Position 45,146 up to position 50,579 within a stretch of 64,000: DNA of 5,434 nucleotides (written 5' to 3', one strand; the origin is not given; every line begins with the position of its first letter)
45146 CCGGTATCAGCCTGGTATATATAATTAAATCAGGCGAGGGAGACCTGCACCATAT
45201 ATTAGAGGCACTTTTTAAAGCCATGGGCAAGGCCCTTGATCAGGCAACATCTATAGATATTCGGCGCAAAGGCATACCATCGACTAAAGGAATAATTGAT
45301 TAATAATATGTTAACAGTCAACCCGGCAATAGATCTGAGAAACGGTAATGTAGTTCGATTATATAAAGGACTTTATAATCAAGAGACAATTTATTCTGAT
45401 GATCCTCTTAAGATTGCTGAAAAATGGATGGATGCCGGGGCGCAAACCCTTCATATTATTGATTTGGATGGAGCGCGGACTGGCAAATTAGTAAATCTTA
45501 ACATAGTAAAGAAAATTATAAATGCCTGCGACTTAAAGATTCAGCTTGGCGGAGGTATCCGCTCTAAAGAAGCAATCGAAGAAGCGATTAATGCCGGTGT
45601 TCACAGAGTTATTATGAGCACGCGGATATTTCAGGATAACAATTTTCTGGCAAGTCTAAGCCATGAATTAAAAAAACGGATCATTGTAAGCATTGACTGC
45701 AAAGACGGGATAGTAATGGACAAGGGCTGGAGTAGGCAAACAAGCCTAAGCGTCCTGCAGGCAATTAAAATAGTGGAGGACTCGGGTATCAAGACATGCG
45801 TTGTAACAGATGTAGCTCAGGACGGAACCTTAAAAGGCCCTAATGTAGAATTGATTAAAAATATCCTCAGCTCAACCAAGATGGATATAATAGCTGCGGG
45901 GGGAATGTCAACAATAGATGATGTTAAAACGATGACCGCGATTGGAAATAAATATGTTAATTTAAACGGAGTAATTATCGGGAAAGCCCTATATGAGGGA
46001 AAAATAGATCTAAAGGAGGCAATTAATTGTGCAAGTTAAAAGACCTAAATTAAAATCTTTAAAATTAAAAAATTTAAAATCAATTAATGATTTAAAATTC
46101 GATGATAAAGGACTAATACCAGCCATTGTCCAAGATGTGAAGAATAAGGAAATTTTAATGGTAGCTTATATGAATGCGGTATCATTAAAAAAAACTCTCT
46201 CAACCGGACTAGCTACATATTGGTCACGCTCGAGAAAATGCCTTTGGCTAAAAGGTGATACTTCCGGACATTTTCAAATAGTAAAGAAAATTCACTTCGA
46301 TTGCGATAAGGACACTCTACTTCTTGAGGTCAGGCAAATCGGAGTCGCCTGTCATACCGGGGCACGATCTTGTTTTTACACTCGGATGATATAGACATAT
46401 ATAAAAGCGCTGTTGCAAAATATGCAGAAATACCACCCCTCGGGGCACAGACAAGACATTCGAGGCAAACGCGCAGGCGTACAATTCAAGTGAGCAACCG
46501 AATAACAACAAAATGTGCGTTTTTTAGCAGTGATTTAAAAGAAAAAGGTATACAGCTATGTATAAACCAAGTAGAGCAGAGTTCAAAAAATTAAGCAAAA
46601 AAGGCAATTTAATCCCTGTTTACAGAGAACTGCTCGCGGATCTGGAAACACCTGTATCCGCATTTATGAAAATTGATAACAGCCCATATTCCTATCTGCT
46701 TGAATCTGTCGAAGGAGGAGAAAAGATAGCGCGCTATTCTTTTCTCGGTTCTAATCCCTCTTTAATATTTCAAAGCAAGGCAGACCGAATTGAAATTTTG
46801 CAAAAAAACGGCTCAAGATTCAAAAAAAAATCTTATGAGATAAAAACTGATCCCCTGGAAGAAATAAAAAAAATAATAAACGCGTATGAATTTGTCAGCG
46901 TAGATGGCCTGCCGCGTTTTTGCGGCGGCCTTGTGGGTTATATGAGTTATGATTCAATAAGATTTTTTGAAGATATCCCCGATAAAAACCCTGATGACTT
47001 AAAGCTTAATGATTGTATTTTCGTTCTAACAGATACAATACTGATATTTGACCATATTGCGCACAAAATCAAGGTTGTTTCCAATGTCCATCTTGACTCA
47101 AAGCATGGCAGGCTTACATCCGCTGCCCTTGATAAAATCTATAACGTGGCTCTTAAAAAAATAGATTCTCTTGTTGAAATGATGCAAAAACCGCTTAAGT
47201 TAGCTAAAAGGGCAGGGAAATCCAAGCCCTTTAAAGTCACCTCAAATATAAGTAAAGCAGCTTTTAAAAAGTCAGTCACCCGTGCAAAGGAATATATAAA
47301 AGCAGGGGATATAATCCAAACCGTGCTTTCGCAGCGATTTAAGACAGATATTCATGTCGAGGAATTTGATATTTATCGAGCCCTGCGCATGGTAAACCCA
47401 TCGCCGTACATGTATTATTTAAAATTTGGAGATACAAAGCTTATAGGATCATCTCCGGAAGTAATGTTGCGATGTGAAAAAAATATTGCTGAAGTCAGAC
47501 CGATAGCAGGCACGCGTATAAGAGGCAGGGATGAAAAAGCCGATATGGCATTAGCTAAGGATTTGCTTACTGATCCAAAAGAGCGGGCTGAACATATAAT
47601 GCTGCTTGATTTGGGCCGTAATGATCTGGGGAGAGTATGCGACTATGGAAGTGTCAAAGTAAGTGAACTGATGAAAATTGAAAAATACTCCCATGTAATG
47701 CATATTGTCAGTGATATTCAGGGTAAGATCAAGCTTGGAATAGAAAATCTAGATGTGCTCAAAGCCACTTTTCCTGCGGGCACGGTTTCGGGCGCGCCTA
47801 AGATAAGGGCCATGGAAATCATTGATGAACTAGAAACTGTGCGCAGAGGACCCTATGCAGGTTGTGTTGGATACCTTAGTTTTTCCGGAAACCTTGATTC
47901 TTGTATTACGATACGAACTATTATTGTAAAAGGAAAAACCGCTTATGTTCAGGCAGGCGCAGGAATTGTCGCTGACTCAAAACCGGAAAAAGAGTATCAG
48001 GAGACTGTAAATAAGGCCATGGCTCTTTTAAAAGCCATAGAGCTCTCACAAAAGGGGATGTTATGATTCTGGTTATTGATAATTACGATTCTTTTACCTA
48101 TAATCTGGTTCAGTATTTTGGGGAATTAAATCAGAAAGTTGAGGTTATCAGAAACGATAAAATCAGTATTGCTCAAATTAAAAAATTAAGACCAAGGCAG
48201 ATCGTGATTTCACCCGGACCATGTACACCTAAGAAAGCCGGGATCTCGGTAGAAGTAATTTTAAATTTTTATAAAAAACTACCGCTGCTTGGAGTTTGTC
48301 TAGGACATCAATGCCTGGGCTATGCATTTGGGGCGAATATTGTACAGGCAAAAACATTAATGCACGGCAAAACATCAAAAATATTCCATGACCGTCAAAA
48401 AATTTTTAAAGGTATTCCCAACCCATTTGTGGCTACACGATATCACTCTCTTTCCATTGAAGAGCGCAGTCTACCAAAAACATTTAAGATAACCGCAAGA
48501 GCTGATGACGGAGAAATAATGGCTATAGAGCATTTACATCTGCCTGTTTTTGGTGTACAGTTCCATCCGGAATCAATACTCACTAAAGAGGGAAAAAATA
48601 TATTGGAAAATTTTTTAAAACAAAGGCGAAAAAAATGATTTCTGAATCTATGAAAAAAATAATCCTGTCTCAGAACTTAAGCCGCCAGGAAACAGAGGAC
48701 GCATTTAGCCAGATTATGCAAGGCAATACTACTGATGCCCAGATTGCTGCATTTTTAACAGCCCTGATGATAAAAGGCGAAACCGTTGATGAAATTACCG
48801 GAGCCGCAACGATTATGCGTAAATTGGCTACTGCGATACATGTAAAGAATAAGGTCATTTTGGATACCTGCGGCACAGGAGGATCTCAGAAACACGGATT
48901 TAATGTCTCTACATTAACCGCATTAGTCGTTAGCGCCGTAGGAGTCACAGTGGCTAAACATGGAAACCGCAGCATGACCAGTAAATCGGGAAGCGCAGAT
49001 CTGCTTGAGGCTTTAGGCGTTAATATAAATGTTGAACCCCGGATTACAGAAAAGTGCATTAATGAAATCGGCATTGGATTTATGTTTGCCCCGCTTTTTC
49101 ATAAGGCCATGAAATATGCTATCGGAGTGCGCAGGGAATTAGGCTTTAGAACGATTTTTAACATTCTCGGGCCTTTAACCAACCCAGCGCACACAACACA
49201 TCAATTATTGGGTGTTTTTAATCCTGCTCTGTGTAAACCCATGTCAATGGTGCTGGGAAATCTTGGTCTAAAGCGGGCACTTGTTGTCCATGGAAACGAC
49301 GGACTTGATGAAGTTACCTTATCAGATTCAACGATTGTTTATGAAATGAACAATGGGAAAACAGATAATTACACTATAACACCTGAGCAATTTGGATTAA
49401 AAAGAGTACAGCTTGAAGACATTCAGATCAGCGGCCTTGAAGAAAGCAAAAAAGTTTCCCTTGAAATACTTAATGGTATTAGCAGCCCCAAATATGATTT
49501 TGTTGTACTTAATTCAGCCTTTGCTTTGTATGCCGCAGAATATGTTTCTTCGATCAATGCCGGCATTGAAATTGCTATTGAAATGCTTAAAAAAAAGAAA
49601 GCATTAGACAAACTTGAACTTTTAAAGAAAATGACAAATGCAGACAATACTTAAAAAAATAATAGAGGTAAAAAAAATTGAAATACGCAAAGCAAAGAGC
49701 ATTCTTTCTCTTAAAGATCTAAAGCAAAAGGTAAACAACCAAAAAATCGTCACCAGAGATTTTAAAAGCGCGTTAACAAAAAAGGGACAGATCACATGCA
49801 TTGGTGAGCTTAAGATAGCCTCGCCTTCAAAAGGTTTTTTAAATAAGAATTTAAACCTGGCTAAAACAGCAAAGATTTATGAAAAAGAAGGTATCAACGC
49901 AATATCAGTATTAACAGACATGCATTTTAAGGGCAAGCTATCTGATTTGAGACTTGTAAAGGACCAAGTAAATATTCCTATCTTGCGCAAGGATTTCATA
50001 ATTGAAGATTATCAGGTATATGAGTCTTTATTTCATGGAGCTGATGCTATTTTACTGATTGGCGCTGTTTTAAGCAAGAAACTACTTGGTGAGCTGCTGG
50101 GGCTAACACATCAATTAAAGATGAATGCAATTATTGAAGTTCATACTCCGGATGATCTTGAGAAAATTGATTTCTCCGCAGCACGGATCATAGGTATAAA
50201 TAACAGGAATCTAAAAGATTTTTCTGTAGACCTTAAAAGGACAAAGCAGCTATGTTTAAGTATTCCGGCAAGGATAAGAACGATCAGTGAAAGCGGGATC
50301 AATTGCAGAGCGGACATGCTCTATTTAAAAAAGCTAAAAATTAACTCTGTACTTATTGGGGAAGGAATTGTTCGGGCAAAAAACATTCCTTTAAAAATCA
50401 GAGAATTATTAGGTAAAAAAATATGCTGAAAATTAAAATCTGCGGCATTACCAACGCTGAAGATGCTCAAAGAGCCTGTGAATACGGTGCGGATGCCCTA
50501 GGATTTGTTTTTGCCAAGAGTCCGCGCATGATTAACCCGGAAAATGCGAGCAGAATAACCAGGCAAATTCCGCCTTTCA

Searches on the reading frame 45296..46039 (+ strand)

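Call 47: search_protein_families(library=pfam, proteins=[window:45296-46039:+], max_evalue=0.001)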
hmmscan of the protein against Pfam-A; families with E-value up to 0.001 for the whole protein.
window:45296-46039:+ (247 aa): 4 families
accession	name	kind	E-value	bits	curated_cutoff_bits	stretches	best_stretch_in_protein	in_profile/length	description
PF00977.27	His_biosynth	-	3.8e-71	239.6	23.6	1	8-238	2-228/228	Histidine biosynthesis protein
PF03060.21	NMO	-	1.9e-06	28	28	1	151-223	143-221/331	Nitronate monooxygenase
PF04309.18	G3P_antiterm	-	0.00024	21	27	0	69-109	129-169/173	Glycerol-3-phosphate responsive antiterminator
PF00465.25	Fe-ADH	-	0.0003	20.9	31.3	1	109-219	2-105/168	Iron-containing alcohol dehydrogenase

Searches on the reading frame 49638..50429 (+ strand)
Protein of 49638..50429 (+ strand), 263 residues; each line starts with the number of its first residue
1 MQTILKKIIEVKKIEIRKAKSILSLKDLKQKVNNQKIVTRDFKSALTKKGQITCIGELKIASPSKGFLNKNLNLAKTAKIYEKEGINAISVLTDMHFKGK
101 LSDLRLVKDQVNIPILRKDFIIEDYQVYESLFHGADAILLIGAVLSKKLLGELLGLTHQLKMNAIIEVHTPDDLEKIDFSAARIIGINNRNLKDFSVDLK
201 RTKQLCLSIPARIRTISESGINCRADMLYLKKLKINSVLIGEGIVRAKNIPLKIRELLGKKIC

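Call 47: search_protein_families(library=pfam, proteins=[window:49638-50429:+], max_evalue=0.001)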
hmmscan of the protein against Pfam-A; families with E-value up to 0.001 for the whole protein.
window:49638-50429:+ (263 aa): 1 family
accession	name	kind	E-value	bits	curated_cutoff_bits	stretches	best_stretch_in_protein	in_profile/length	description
PF00218.27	IGPS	-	5.9e-71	239.1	27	1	5-257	1-254/254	Indole-3-glycerol phosphate synthase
